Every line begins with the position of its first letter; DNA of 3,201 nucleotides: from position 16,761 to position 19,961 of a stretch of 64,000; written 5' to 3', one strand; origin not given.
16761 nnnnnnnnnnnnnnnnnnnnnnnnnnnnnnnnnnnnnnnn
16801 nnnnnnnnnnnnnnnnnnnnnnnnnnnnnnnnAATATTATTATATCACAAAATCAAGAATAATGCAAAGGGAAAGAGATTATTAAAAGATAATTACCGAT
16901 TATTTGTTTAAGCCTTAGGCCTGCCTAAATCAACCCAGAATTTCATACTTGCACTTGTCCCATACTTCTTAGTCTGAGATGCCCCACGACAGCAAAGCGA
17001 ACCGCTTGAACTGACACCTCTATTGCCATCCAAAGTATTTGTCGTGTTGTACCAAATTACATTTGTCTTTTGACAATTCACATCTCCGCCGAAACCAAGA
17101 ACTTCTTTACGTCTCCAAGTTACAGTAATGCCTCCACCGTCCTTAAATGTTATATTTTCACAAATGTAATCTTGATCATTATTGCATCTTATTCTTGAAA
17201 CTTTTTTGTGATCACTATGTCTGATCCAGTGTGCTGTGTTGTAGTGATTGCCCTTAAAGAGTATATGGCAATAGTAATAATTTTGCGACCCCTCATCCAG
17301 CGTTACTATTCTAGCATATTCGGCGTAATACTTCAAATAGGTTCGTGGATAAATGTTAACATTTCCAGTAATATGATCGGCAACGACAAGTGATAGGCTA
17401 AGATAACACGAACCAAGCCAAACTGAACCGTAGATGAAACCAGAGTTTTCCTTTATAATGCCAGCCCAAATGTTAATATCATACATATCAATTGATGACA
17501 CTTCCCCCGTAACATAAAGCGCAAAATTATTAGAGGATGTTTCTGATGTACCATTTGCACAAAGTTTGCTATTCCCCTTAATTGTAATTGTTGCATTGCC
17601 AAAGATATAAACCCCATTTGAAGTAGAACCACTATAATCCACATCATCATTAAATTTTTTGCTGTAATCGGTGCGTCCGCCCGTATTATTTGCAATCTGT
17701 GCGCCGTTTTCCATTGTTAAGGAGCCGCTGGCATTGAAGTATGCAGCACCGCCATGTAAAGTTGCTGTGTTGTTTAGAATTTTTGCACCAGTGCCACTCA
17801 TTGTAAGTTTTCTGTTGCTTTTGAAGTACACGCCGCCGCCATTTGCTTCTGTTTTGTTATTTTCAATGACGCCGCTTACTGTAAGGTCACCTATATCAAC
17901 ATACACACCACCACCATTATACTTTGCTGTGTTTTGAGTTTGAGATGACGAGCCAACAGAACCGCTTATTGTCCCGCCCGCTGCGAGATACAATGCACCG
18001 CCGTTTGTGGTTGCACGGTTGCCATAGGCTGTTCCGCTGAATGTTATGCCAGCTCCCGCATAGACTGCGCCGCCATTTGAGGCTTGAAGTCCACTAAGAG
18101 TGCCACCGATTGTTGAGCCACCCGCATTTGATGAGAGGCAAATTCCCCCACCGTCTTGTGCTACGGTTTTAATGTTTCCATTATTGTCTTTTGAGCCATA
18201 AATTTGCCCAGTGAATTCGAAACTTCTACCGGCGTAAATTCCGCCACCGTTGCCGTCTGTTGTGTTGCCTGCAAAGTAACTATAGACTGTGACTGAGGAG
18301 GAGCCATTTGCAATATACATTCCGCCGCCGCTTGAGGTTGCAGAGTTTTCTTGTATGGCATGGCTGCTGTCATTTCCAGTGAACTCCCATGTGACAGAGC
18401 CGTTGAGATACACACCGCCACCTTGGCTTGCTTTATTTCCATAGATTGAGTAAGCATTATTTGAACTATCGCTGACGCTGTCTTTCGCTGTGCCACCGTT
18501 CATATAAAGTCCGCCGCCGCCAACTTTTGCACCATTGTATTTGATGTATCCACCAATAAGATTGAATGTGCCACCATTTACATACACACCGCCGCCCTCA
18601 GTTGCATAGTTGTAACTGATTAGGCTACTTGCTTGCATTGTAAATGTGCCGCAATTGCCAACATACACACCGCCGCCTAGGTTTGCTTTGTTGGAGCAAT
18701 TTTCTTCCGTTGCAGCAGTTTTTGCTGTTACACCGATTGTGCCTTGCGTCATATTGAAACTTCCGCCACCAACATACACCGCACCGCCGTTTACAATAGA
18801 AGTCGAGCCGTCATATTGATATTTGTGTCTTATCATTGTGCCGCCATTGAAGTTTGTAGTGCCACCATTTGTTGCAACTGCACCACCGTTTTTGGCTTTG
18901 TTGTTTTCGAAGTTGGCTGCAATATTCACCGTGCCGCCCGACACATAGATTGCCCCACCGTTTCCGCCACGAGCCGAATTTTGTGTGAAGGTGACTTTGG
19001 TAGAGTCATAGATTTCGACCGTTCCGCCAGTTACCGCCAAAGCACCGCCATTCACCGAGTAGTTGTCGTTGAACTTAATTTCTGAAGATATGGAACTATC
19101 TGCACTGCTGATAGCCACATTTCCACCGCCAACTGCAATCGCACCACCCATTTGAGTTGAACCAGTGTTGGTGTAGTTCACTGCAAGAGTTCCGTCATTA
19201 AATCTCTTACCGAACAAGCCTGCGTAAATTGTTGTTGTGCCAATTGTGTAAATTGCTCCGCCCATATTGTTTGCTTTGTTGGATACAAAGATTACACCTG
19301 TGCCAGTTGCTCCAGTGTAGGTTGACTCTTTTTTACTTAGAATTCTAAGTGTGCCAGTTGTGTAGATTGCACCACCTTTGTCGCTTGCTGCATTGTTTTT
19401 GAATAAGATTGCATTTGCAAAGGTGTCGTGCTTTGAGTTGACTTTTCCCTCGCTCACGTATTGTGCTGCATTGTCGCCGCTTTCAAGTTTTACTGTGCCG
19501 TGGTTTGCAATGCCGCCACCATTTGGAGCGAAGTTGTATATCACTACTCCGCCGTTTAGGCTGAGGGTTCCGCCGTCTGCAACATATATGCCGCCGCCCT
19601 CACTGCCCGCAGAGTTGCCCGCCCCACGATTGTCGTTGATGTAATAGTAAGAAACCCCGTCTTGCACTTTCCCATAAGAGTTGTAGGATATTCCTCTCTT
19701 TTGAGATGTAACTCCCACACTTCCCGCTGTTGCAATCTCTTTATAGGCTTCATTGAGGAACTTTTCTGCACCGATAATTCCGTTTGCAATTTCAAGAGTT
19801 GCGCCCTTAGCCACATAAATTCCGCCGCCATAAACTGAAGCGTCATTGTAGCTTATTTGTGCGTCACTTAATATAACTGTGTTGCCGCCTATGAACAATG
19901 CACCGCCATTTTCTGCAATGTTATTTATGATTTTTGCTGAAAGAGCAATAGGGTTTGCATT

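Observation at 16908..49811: One uninterrupted 32.9 kb gene encodes a 10,967-aa, roughly megadalton surface protein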

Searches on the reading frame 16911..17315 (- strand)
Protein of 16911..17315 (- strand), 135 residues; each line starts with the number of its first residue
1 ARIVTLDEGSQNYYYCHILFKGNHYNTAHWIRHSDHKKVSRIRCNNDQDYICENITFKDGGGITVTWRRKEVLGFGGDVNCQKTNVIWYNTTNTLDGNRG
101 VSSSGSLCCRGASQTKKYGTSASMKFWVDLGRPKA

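Call 106: search_protein_families(library=pfam, proteins=[window:16911-17315:-], max_evalue=10)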
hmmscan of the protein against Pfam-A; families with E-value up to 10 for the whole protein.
seq(135 aa): 0 families

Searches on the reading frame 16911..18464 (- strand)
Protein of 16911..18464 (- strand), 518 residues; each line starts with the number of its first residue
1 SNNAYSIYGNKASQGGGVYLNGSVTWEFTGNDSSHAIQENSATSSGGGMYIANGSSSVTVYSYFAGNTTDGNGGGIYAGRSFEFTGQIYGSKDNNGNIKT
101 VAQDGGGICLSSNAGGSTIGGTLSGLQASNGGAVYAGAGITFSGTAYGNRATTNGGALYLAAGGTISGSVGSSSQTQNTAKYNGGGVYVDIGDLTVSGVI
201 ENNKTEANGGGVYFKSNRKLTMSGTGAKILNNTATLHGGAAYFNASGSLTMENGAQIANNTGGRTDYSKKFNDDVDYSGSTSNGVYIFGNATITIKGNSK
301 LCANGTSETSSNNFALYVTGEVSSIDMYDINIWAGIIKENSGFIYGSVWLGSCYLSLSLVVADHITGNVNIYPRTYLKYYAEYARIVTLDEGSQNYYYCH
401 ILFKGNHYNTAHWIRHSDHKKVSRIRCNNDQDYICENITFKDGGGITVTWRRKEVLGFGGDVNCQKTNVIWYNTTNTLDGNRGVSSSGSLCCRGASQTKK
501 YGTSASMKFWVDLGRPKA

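Call 80: predict_structure(alignment_id=A4)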
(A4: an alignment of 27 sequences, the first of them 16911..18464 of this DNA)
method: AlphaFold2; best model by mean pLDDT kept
length: 518 residues; sequences in the alignment: 27
mean_pLDDT: 69.0   pTM: 0.71
mean pLDDT of the five models: 69.0, 68.8, 67.7, 67.3, 66.4
residues with pLDDT >= 90: 210; 70-90: 73; 50-70: 62; < 50: 173
segments of 3 or more residues with pLDDT < 50: 266-272, 276-279, 338-364, 373-391, 393-431, 444-446, 453-518
pLDDT, mean of each block of 10 residues (from residue 1): 74 95 72 79 96 78 90 96 91 81 96 94 96 97 96 98 90 80 97 96 96 93 95 93 96 93 58 50 83 90 64 78 75 52 29 34 50 40 30 36 32 34 36 52 52 41 34 40 35 32 31 32
secondary structure, 60 per line:
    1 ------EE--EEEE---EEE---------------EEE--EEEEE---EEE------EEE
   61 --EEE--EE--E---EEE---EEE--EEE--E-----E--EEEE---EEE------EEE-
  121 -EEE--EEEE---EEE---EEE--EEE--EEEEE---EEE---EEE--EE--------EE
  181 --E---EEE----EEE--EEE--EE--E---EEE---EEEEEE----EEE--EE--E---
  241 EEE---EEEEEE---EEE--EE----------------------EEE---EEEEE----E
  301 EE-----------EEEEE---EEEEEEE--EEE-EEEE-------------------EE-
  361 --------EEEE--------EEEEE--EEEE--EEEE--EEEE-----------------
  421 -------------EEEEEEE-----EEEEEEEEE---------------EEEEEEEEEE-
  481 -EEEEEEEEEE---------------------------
elements in order: E11-14 E18-20 E36-38 E41-45 E49-51 E58-60 E63-65 E76-78 E82-84 E87-89 E101-104 E108-110 E117-119 E122-124 E127-130 E134-136 E140-142 E145-147 E150-154 E158-160 E164-166 E187-189 E194-196 E199-201 E212-214 E218-223 E228-230 E241-243 E247-252 E256-258 E285-287 E291-295 E300-302 E314-318 E322-328 E331-333 E335-338 E369-372 E381-385 E388-391 E394-397 E400-403 E434-440 E446-454 E470-479 E482-491

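Call 83: fold_search(model_id=the predicted structure, library=pdb)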
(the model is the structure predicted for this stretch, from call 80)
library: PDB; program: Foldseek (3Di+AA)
matches with E <= 10: 54; with E <= 0.001: 0
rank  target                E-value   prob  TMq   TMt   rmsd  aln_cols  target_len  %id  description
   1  4kh3                  4.4e-01  0.03  0.09  0.10  21.6       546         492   11  Structure of a bacterial self-associating protein (released 2014-01-15)
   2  5c1e                  6.8e-01  0.11  0.16  0.24  13.1       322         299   11  Crystal Structure of the Pectin Methylesterase from Aspergillus niger in Penultimately Deglycosylated Form (N-acetylgluc (released 2015-07-01)
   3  5c1c                  7.2e-01  0.10  0.16  0.23  13.4       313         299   11  Crystal Structure of the Pectin Methylesterase from Aspergillus niger in Deglycosylated Form (released 2015-07-01)
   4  2k8p_MODEL_1_A        1.2e+00  0.04  0.06  0.12  40.4       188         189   13  Characterisation of the structural features and interactions of sclerostin: molecular insight into a key regul (released 2009-02-17)
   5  1x3e_A                2.2e+00  0.15  0.07  0.24  14.7       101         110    9  Crystal structure of the single-stranded DNA-binding protein from Mycobacterium smegmatis (released 2005-08-15)
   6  9osx_A                2.5e+00  0.12  0.09  0.30  16.2       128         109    8  PfCyRPA-EM epitope mimic bound to monoclonal antibody Cy.004 (released 2025-12-24)
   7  3ub1_B                2.8e+00  0.18  0.08  0.13  12.1        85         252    9  Ntf2 like protein involved in plasmid conjugation (released 2012-02-08)
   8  1xg2_A                2.8e+00  0.08  0.20  0.28  12.3       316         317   12  Crystal structure of the complex between pectin methylesterase and its inhibitor protein (released 2005-03-22)
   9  6imn_A                3.0e+00  0.23  0.09  0.11   6.2        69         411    9  The crystal structure of AsfvLIG:CT2 complex (released 2019-02-27)
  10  3uw0                  3.8e+00  0.03  0.12  0.17  14.7       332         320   11  Pectin methylesterase from Yersinia enterocolitica (released 2012-02-08)
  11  5awf_E                3.8e+00  0.01  0.11  0.12  16.3       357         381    9  Crystal structure of SufB-SufC-SufD complex from Escherichia coli (released 2015-11-11)
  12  6imj_A                4.0e+00  0.16  0.09  0.11   6.7        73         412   10  The crystal structure of Se-AsfvLIG:DNA complex (released 2019-02-27)
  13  1x3g_A                4.4e+00  0.06  0.06  0.19  12.1        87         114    6  Crystal structure of the single-stranded DNA-binding protein from Mycobacterium SMEGMATIS (released 2005-08-15)
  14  6p3s_A                4.4e+00  0.03  0.05  0.10  20.9       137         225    8  Crystal structure of human Fab H5.28 in complex with influenza A H5N1 Vietnam hemagglutinin head domain (released 2020-05-27)
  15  3kkg                  4.6e+00  0.18  0.08  0.22   6.0        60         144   18  Crystal structure of Putative SnoaL-like polyketide cyclase (YP_509242.1) from Jannaschia Sp. CCS1 at 1.40 A resolution (released 2009-12-01)
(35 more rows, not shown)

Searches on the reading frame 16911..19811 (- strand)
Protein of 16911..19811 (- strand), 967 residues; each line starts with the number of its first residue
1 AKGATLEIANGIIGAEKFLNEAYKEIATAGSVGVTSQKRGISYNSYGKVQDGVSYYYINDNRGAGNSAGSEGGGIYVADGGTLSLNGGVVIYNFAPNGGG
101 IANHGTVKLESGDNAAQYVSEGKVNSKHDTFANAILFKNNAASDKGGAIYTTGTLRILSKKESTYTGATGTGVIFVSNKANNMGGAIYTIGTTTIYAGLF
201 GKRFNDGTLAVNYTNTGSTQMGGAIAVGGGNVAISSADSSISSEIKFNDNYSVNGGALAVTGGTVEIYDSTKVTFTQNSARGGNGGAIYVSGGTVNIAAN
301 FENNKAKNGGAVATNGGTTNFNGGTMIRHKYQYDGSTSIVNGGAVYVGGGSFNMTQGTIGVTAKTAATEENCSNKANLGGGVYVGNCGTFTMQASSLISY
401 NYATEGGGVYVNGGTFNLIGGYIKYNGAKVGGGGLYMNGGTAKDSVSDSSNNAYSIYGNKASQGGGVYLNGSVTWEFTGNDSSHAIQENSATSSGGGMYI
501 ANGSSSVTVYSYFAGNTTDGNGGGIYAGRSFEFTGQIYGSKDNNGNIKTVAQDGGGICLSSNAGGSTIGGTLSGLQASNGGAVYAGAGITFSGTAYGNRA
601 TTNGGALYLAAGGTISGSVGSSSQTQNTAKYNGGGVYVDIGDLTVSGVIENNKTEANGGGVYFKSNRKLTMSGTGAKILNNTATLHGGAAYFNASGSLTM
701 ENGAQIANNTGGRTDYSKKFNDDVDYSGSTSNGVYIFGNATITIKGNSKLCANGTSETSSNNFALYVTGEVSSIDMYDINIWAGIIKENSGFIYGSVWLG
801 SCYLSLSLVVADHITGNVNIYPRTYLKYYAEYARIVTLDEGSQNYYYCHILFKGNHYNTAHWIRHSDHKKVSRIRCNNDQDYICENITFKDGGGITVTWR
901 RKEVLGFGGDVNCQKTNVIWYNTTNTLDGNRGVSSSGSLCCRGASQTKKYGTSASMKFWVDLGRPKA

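Call 8: search_protein_families(library=pfam, proteins=[window:16911-19811:-], max_evalue=0.01)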
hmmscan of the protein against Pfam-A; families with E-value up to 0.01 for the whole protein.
window:16911-19811:- (967 aa): 1 family
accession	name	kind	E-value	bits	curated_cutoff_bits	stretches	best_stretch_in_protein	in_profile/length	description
PF02415.23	Chlam_PMP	-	6.3e-11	41.8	20.6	2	135-152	2-19/19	Chlamydia polymorphic membrane protein (Chlamydia_PMP) repeat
